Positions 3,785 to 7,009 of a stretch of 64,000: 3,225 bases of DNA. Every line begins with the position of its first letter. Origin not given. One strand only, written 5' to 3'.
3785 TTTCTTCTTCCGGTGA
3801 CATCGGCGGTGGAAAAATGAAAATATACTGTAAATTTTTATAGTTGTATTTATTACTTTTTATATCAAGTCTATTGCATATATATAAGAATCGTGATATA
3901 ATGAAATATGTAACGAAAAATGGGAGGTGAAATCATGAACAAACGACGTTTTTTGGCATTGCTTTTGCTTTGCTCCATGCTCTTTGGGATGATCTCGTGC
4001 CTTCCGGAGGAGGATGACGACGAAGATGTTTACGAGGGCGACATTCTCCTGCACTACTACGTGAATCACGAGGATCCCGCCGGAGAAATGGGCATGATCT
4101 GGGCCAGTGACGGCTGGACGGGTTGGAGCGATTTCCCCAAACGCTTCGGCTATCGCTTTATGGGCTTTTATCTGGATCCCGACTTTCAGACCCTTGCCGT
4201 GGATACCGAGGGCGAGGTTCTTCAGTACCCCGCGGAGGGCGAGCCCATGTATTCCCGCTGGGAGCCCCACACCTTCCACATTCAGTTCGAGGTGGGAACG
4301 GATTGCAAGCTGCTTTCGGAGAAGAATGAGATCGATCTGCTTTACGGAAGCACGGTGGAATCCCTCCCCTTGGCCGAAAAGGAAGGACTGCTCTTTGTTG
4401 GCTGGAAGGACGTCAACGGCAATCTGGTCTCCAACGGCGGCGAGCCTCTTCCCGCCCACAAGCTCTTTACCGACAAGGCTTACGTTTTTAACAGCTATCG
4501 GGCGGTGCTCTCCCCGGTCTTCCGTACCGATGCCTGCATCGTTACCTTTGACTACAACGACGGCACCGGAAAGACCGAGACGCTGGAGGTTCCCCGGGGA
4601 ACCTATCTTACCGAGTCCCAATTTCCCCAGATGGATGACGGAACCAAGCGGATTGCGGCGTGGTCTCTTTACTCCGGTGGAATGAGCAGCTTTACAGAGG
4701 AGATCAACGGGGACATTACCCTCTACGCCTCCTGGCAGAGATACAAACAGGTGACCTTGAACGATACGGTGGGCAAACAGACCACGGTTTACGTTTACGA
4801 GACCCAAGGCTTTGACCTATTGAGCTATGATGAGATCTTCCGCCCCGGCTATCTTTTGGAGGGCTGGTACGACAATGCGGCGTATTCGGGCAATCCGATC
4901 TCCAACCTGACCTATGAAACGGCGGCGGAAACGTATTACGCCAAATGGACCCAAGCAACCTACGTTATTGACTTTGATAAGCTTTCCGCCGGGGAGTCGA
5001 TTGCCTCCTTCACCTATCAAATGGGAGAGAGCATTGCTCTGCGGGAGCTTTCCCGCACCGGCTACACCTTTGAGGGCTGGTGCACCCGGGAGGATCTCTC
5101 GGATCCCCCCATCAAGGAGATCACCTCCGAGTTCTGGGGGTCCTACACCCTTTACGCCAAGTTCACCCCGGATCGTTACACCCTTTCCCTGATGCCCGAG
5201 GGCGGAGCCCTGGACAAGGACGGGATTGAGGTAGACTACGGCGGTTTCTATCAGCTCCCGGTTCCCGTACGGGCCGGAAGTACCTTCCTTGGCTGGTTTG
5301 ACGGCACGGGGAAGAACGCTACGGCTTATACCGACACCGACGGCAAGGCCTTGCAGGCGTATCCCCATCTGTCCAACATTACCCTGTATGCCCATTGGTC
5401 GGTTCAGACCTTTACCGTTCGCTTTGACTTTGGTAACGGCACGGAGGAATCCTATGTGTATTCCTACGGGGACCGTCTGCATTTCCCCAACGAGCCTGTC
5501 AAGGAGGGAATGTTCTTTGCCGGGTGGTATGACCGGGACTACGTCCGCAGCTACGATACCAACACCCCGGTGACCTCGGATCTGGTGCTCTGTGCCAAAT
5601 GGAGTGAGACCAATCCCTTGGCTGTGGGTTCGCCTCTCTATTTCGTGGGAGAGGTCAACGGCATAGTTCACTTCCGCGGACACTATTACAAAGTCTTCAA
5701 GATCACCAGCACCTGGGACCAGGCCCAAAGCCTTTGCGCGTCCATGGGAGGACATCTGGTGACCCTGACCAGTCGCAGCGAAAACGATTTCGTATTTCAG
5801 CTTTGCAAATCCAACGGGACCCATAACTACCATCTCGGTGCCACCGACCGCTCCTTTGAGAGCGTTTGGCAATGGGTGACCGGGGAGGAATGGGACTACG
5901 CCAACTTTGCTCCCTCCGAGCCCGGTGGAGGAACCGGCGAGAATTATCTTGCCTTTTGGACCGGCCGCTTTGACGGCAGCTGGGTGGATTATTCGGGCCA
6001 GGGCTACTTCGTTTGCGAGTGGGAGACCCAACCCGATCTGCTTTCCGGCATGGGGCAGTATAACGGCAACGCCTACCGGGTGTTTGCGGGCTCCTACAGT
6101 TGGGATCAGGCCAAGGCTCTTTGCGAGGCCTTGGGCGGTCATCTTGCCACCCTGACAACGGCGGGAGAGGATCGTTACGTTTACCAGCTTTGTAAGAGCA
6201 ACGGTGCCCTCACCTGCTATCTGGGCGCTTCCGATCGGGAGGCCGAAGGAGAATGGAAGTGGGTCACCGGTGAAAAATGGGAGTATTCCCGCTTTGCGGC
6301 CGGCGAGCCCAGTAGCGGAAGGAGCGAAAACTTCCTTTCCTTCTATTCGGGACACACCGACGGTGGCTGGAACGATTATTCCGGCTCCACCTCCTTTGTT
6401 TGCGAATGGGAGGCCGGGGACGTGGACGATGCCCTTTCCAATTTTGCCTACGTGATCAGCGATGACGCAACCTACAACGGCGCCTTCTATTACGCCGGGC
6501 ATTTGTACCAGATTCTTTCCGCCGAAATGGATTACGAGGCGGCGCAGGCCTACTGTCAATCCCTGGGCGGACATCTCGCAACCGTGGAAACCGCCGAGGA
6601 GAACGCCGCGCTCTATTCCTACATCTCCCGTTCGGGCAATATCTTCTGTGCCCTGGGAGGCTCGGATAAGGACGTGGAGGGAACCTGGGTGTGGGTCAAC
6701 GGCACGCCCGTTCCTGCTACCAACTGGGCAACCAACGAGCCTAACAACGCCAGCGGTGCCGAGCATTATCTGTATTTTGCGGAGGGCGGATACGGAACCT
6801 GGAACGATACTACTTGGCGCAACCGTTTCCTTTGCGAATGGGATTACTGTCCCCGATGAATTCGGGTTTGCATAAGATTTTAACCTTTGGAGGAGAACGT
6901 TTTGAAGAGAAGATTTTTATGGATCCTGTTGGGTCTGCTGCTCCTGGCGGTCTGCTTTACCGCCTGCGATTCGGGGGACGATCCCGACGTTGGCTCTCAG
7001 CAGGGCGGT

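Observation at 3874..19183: Operon of three consecutive giant lipoproteins plus a membrane HExxH protein: candidate modular surface-adhesion or glycan-binding system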

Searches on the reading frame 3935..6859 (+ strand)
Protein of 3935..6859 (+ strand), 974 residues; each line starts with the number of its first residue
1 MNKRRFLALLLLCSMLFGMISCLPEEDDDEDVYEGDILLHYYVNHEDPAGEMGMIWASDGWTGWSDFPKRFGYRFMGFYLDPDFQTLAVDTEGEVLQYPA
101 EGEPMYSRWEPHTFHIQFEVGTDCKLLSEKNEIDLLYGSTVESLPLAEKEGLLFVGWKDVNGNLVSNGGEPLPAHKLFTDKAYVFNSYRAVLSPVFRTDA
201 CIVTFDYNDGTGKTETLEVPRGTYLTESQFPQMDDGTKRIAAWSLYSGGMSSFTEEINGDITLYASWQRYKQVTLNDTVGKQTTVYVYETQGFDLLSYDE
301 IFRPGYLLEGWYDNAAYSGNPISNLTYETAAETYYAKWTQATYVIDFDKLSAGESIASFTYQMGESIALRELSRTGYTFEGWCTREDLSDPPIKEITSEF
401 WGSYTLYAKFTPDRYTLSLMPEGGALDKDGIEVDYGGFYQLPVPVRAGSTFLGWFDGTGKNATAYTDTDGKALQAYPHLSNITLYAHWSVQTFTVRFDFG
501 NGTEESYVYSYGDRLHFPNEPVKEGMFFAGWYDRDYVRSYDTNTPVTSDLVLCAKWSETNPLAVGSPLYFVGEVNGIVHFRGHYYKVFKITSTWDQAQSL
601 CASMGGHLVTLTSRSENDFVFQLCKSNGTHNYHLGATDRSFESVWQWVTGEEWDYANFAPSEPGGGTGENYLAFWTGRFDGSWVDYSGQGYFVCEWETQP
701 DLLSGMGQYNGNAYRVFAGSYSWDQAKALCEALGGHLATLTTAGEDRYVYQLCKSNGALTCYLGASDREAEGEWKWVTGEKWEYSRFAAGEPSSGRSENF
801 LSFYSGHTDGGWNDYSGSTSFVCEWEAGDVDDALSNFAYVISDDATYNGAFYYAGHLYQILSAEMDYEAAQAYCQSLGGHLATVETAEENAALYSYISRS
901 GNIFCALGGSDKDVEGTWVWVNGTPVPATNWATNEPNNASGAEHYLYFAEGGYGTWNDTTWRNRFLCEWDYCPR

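Call 7: search_protein_families(library=pfam, proteins=[window:3935-6859:+], max_evalue=0.01)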
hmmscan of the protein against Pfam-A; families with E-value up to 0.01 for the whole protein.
window:3935-6859:+ (974 aa): 3 families
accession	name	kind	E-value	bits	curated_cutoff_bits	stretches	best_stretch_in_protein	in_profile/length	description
PF09479.16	Flg_new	-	5.6e-38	129.3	27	3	493-555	1-65/65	Listeria-Bacteroides repeat domain (List_Bact_rpt)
PF00059.27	Lectin_C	-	6.9e-37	126.9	22.6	3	865-968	3-106/107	Lectin C-type domain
PF00193.23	Xlink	-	0.00026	21.6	27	0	862-887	10-35/92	Extracellular link domain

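Call 10: search_protein_families(library=ncbifam, proteins=[window:3935-6859:+], max_evalue=0.01)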
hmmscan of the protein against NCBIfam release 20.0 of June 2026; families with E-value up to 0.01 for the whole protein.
window:3935-6859:+ (974 aa): 4 families
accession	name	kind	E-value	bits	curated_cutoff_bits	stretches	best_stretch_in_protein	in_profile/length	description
TIGR02543.1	List_Bact_rpt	repeat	4.4e-18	65.3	20.95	2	373-413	2-43/44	TIGR02543 family repeat protein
NF033189.1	internalin_A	exception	6.8e-15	54.4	1600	2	405-557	557-703/799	class 1 internalin InlA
NF033188.1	internalin_H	exception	6.6e-11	41.5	1050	1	443-534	371-455/548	InlH/InlC2 family class 1 internalin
TIGR00864.1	PCC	subfamily_domain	1.1e-07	28.6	1861.4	2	709-833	306-431/2700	polycystin cation channel protein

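Call 91: search_protein_families(library=padloc, proteins=[window:3935-6859:+], max_evalue=0.001)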
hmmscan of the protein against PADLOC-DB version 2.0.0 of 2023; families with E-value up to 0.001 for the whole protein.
window:3935-6859:+ (974 aa): 0 families

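Call 92: search_protein_families(library=phrogs, proteins=[window:3935-6859:+], max_evalue=0.001)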
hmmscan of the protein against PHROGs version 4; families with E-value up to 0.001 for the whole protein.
window:3935-6859:+ (974 aa): 0 families
